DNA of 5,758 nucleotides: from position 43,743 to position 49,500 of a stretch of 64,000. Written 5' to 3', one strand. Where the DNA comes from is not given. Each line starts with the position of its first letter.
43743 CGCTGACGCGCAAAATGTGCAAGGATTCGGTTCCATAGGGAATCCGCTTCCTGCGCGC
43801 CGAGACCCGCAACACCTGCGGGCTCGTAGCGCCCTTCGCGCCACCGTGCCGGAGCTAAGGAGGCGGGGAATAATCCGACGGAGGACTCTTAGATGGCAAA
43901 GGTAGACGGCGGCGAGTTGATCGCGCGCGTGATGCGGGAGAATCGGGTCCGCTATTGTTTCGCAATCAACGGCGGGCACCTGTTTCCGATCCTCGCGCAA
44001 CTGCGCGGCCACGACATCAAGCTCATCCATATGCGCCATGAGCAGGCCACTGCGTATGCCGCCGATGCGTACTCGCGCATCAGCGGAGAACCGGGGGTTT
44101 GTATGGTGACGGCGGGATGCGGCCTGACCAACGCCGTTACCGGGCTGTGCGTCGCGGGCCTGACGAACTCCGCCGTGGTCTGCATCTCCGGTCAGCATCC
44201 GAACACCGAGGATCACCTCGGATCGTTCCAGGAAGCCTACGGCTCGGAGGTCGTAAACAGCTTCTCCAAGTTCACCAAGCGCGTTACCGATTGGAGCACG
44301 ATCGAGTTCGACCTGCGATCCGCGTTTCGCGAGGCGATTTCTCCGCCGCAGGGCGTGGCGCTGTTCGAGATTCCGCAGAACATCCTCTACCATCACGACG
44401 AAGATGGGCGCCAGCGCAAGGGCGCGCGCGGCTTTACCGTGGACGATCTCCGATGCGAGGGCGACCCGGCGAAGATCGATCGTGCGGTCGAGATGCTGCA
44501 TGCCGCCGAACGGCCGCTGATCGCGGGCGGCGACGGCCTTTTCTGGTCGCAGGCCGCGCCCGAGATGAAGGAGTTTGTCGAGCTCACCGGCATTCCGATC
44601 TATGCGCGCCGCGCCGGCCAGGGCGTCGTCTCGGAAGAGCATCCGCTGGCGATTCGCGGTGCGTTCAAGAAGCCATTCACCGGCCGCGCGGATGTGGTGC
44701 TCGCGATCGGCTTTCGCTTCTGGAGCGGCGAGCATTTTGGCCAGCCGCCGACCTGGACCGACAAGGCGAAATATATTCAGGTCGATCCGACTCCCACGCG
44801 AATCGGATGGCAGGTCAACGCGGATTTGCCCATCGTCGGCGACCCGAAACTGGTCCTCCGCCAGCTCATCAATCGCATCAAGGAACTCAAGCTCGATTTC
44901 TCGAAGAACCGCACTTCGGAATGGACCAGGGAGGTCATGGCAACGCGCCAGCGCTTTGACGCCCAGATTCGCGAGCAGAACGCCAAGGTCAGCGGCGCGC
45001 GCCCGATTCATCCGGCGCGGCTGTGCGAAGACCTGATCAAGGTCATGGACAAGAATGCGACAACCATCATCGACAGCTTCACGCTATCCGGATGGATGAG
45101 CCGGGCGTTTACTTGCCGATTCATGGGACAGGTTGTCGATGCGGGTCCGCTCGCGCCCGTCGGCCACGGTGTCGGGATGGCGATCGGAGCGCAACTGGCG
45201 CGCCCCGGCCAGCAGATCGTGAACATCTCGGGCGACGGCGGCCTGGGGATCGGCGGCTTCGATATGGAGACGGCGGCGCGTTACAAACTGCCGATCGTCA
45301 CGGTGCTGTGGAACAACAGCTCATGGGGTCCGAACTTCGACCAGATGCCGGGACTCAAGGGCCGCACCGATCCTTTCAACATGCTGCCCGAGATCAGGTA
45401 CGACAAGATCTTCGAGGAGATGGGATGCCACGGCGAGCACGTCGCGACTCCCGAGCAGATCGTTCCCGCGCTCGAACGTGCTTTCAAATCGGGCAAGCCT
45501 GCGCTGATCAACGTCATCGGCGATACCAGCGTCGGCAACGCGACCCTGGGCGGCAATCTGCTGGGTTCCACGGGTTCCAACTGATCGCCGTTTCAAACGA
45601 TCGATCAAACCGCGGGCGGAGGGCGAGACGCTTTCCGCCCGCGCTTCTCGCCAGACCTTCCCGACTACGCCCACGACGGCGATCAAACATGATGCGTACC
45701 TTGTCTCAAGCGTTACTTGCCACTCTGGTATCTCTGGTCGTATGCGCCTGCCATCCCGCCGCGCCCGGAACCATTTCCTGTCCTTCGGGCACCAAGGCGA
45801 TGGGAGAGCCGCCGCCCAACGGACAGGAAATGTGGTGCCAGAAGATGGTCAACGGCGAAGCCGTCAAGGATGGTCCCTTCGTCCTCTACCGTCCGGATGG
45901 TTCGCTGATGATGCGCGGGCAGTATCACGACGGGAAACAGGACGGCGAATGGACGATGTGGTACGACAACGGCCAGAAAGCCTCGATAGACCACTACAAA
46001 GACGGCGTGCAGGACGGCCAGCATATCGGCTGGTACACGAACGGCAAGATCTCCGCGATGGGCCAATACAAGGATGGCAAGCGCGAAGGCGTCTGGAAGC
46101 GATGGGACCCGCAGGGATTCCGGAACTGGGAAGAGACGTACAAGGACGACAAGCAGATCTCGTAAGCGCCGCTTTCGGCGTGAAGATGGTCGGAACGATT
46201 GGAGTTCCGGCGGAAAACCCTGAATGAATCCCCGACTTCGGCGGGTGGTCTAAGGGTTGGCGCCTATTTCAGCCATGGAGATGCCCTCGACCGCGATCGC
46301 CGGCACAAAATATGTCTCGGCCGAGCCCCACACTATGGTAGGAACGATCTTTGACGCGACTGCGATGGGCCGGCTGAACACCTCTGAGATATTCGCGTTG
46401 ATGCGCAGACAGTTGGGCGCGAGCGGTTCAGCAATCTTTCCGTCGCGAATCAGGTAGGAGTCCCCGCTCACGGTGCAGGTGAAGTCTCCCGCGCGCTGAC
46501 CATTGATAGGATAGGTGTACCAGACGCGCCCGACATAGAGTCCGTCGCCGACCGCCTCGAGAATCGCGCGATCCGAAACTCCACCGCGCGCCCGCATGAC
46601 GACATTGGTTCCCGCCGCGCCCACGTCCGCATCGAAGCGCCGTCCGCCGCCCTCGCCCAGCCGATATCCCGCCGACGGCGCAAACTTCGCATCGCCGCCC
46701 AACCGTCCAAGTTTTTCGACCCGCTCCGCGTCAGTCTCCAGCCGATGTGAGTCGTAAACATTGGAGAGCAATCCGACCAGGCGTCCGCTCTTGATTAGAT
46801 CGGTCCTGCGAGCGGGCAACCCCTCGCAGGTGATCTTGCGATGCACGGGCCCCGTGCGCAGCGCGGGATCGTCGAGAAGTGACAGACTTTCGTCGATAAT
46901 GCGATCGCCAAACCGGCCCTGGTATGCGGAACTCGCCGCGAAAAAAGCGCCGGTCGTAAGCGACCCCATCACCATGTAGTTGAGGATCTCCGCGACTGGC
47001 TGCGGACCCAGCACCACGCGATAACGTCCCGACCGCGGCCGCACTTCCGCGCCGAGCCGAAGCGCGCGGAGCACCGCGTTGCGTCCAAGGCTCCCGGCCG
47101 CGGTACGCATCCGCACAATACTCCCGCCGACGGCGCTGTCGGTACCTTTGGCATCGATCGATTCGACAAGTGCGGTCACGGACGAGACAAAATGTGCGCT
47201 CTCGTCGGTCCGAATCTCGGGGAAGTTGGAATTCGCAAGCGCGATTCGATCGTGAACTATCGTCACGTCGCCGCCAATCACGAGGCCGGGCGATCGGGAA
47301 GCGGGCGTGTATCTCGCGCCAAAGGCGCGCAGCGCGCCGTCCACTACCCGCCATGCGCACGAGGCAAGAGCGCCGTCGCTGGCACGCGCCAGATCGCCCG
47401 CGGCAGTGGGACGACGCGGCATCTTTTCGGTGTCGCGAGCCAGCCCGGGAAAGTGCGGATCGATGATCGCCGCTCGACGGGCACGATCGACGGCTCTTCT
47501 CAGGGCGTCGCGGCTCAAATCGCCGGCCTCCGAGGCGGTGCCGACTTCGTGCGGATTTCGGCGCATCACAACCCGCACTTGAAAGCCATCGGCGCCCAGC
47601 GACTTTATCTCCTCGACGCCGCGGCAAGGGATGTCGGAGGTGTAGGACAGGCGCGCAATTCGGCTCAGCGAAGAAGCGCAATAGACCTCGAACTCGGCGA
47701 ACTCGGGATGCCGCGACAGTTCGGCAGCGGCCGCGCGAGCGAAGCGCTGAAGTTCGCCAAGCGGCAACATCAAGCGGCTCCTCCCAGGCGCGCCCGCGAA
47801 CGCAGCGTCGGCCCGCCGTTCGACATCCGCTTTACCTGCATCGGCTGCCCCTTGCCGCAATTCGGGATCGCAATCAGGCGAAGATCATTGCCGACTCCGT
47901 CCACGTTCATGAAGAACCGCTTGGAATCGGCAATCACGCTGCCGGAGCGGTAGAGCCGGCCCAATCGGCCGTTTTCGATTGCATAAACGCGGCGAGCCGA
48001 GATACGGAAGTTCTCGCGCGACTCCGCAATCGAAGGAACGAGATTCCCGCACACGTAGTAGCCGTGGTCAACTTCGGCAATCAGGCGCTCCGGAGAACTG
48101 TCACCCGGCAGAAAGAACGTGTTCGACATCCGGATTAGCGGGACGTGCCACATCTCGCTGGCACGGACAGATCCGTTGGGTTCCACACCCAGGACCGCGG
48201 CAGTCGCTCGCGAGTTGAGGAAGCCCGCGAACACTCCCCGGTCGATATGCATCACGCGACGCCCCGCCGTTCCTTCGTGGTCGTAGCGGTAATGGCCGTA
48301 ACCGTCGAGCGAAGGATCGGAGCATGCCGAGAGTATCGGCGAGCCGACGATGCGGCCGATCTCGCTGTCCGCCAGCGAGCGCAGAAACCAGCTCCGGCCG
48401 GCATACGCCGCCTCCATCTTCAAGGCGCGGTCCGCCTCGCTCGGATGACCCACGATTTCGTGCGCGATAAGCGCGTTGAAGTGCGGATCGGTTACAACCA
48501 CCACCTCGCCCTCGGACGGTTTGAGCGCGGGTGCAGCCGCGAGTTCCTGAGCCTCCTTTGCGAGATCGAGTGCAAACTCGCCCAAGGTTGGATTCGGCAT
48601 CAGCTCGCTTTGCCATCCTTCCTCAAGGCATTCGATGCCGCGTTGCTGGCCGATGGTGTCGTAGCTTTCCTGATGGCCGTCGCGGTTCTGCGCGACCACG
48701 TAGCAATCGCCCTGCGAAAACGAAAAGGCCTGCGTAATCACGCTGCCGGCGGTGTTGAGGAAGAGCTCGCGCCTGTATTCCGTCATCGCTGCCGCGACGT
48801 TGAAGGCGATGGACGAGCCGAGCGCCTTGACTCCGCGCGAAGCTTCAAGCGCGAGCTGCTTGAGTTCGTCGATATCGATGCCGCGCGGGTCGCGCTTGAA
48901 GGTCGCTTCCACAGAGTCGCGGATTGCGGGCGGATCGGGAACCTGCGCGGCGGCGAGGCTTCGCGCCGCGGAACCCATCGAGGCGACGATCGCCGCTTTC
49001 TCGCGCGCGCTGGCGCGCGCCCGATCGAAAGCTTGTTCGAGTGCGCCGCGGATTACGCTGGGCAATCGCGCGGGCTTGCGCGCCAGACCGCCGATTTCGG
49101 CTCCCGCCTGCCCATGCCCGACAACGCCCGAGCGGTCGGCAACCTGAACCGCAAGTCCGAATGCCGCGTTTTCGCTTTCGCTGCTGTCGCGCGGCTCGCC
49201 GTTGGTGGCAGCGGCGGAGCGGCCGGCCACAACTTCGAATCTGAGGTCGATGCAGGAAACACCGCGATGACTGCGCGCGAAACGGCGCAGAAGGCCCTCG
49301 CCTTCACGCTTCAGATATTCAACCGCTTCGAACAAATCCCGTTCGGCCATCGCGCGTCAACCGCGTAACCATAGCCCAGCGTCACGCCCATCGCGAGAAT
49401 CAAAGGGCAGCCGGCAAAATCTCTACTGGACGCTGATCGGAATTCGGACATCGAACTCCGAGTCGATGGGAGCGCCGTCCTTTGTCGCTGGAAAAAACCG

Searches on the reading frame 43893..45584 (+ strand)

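Call 63: search_protein_families(library=pfam, proteins=[window:43893-45584:+], max_evalue=0.000001)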
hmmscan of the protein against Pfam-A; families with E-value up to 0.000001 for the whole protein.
window:43893-45584:+ (563 aa): 3 families
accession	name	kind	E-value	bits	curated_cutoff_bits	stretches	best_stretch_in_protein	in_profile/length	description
PF02776.23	TPP_enzyme_N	-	5.8e-34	116.9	26.8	1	5-114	2-113/119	Thiamine pyrophosphate enzyme, N-terminal TPP binding domain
PF02775.26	TPP_enzyme_C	-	1e-28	100.5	21.9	1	399-541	6-151/151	Thiamine pyrophosphate enzyme, C-terminal TPP binding domain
PF00205.28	TPP_enzyme_M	-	5.2e-28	97.9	30.4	1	195-325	1-137/137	Thiamine pyrophosphate enzyme, central domain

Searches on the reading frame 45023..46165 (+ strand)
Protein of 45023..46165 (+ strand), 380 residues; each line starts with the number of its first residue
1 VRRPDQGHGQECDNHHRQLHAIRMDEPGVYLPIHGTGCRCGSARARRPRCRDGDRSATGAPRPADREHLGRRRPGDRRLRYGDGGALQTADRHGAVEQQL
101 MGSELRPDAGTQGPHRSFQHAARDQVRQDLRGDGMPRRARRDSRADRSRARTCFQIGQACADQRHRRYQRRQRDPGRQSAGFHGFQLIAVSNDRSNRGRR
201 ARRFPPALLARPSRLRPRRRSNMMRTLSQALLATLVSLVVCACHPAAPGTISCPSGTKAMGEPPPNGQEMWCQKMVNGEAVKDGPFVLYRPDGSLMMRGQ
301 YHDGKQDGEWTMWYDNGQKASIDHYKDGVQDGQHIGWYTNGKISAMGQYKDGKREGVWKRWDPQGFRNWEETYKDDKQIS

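Call 63: search_protein_families(library=pfam, proteins=[window:45023-46165:+], max_evalue=0.000001)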
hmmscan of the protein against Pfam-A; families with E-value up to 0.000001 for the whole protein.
window:45023-46165:+ (380 aa): 1 family
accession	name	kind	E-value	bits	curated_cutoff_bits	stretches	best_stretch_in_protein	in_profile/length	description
PF07661.19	MORN_2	-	8.5e-12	44.3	29.6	0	306-327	1-22/22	MORN repeat variant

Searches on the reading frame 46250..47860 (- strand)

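Call 63: search_protein_families(library=pfam, proteins=[window:46250-47860:-], max_evalue=0.000001)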
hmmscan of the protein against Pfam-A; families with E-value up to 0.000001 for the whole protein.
window:46250-47860:- (536 aa): 1 family
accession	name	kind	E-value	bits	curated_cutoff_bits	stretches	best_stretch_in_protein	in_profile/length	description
PF19289.4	PmbA_TldD_3rd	-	9.3e-31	107.1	22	1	277-530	1-219/220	PmbA/TldA metallopeptidase C-terminal domain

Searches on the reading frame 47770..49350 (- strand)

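Call 63: search_protein_families(library=pfam, proteins=[window:47770-49350:-], max_evalue=0.000001)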
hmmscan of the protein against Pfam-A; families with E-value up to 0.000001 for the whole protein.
window:47770-49350:- (526 aa): 1 family
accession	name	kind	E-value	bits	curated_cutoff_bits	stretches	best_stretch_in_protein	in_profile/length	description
PF19289.4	PmbA_TldD_3rd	-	5.3e-36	124.3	22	1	281-516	2-211/220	PmbA/TldA metallopeptidase C-terminal domain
